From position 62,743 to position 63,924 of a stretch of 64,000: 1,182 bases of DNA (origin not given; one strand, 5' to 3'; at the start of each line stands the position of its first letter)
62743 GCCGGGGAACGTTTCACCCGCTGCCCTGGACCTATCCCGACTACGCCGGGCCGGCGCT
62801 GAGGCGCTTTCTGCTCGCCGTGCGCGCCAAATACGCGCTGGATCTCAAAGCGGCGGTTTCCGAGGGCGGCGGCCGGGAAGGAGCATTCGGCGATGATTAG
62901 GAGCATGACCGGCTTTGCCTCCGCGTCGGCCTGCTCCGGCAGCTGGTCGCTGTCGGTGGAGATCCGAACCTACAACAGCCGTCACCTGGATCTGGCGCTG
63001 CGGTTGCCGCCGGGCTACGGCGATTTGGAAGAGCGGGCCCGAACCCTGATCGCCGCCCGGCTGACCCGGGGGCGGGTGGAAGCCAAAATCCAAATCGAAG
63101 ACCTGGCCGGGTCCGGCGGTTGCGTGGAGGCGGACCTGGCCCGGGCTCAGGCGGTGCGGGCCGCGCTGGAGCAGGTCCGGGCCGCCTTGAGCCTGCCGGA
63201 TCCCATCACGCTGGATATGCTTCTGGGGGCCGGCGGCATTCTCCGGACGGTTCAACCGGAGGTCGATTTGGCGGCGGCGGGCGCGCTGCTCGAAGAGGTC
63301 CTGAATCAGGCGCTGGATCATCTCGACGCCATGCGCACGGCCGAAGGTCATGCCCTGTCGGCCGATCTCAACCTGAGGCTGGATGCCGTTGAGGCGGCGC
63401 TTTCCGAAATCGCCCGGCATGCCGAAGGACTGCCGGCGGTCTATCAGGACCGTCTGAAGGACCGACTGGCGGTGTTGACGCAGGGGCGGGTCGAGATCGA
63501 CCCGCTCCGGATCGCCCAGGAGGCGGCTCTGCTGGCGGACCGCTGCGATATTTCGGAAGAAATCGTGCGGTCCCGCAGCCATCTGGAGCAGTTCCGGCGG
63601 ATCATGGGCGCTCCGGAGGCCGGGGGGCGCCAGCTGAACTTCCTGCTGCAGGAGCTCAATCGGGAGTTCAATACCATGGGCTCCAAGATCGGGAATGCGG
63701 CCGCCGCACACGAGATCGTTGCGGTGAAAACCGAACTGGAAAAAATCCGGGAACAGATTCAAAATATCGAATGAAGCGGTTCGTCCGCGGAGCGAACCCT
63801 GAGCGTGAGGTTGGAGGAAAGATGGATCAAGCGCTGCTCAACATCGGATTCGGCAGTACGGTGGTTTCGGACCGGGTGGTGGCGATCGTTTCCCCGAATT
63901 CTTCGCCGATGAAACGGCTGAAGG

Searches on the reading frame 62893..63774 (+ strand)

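Call 50: search_protein_families(library=pfam, proteins=[window:62893-63774:+], max_evalue=0.00001)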
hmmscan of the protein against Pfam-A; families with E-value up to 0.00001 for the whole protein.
window:62893-63774:+ (293 aa): 2 families
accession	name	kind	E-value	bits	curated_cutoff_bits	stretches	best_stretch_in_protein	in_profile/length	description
PF08340.16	YicC-like_C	-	4.1e-39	133.8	27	1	175-293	3-120/120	Endoribonuclease YicC-like, C-terminal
PF03755.18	YicC-like_N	-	5.9e-37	127.9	25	1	2-156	1-155/156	Endoribonuclease YicC-like, N-terminal region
